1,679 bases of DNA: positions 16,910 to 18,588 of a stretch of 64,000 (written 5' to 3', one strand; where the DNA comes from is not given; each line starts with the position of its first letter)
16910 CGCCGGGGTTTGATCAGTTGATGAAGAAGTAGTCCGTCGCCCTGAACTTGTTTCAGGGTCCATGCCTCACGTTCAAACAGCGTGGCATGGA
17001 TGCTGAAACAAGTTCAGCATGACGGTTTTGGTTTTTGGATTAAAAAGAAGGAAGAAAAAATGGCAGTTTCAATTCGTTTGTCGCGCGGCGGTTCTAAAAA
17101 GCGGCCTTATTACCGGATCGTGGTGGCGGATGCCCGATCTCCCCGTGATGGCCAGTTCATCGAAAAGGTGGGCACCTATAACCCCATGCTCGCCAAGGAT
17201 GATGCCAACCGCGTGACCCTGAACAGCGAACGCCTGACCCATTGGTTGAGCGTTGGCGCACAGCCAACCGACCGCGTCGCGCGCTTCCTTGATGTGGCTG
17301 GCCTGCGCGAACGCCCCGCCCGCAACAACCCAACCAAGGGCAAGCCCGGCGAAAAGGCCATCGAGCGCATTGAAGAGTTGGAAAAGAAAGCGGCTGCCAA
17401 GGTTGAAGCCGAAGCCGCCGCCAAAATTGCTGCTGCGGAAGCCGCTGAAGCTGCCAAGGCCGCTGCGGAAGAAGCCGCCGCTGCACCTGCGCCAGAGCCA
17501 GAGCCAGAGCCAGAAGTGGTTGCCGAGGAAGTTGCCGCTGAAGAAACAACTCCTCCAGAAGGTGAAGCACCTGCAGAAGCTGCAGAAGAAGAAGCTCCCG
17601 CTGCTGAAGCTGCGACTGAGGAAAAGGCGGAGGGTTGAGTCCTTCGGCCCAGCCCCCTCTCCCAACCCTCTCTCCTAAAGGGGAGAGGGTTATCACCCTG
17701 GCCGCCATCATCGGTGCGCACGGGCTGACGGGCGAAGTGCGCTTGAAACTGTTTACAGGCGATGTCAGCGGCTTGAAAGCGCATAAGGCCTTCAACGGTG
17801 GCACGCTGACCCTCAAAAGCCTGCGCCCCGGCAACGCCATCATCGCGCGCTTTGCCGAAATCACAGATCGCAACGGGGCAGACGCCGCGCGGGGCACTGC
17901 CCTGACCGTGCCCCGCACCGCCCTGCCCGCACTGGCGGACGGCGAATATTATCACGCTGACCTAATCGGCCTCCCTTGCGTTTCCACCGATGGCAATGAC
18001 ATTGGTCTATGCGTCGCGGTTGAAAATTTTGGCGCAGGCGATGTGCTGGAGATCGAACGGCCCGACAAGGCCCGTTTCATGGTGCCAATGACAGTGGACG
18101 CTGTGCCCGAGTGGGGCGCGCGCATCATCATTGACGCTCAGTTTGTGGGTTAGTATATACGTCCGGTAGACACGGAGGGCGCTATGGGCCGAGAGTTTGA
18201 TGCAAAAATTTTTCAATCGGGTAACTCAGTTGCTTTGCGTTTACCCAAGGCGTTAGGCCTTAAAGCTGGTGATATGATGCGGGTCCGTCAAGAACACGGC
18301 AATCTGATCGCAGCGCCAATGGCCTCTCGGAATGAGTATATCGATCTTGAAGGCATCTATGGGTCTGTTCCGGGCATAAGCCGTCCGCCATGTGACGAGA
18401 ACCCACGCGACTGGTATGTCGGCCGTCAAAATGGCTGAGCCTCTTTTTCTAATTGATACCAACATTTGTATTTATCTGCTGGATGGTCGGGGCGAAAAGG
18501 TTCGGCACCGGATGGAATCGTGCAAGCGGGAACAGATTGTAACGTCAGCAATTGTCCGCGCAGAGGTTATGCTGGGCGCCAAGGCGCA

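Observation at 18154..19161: Foreign three-gene cassette (vapB-vapC-unknown ORF) wedged into the rimM-trmD junction of the rpsP operon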

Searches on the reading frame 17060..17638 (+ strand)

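Call 6: search_protein_families(library=pfam, proteins=[window:17060-17638:+], max_evalue=0.1)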
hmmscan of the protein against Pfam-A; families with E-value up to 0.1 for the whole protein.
window:17060-17638:+ (192 aa): 1 family
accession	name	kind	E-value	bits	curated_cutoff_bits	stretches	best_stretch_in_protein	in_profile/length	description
PF00886.24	Ribosomal_S16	-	7.2e-29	100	27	1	9-70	1-62/62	Ribosomal protein S16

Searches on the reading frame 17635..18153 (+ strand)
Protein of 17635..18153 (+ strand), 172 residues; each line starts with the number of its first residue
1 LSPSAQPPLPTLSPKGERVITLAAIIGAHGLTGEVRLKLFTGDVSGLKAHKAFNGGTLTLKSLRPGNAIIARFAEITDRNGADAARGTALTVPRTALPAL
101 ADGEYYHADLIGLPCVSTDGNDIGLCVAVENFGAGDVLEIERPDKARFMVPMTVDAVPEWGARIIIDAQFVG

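Call 6: search_protein_families(library=pfam, proteins=[window:17635-18153:+], max_evalue=0.1)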
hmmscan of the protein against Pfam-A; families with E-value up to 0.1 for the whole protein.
window:17635-18153:+ (172 aa): 3 families
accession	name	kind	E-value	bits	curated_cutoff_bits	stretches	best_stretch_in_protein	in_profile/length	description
PF01782.24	RimM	-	1.1e-12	48.5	23.5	1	22-95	2-83/84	RimM N-terminal domain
PF24986.1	PRC_RimM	-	7.2e-07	29.2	27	1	108-159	2-53/69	RimM PRC barrel domain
PF05239.21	PRC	-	1.4e-06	28.7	21.2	1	103-168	2-73/78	PRC-barrel domain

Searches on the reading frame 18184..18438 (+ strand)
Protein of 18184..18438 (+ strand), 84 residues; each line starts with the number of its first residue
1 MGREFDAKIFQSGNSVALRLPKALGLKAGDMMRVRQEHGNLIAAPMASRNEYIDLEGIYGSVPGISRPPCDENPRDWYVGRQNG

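Call 6: search_protein_families(library=pfam, proteins=[window:18184-18438:+], max_evalue=0.1)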
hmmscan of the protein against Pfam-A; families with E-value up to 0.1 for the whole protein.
window:18184-18438:+ (84 aa): 2 families
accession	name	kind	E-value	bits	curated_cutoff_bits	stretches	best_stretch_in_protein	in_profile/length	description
PF04014.23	MazE_antitoxin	-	0.00018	21.8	24.7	1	9-48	1-45/48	Antidote-toxin recognition MazE, bacterial antitoxin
PF02814.20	UreE_N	-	0.0052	16.7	26.9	1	11-34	33-56/62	UreE urease accessory protein, N-terminal domain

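Call 8: search_protein_families(library=ncbifam, proteins=[window:18184-18438:+], max_evalue=0.1)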
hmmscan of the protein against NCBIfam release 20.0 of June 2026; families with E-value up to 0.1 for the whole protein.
window:18184-18438:+ (84 aa): 4 families
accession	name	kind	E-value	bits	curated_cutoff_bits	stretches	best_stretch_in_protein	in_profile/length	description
NF047862.1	VapBLeptosp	equivalog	8.3e-06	25.7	100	1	7-46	4-42/76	type II toxin-antitoxin system antitoxin VapB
TIGR02609.1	doc_partner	hypoth_equivalog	0.00013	22.2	55.9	1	7-44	1-42/74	putative addiction module antidote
NF040493.1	TA_anti_VapB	subfamily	0.00036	20.7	60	1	7-46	1-41/73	type II toxin-antitoxin system VapB family antitoxin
NF047400.1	MazE_PemI_antitoxin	equivalog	0.0058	16.5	50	1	10-39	3-32/68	type II toxin-antitoxin system PemI/MazE family antitoxin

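Call 53: search_solved_structures(query=window:18184-18438:+, max_evalue=0.01, show_alignments=2)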
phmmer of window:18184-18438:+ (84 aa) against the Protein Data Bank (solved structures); distinct sequences matched with E-value up to 0.01: 2.
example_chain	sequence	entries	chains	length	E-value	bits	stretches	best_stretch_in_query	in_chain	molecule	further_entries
8iuf_E3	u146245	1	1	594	0.00023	24.5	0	7-64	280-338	NDUEG3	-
6nkl_C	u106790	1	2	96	0.0019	21.5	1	7-51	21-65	Antitoxin VapB1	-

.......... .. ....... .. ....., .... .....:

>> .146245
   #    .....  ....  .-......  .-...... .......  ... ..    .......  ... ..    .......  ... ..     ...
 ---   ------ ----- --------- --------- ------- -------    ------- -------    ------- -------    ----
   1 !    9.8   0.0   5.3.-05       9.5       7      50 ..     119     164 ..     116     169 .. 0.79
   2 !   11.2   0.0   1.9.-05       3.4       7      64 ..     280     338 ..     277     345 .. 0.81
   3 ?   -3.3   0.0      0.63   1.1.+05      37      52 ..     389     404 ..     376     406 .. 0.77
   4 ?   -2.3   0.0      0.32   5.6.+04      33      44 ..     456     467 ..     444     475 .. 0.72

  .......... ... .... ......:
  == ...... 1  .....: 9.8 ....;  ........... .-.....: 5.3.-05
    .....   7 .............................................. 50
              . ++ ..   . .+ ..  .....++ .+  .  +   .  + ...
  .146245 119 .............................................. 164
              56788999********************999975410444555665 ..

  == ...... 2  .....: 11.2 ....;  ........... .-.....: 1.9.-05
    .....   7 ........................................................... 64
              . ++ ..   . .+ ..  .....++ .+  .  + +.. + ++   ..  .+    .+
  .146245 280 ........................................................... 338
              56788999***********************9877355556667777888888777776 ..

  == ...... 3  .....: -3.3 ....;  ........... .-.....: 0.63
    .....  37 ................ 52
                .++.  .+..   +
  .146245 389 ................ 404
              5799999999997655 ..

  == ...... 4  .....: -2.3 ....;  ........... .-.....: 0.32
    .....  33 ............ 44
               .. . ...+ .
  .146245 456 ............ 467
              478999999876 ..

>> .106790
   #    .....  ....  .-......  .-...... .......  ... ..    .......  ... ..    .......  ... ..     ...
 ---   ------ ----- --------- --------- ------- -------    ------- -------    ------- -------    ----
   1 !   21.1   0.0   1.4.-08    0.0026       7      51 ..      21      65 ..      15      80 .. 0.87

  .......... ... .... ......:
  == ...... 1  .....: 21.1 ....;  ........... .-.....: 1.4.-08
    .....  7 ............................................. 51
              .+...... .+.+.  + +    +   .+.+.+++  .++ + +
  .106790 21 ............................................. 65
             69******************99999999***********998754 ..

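Call 63: search_protein_families(library=padloc, proteins=[window:18184-18438:+], max_evalue=1)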
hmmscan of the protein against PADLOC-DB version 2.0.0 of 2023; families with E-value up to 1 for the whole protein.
window:18184-18438:+ (84 aa): 0 families
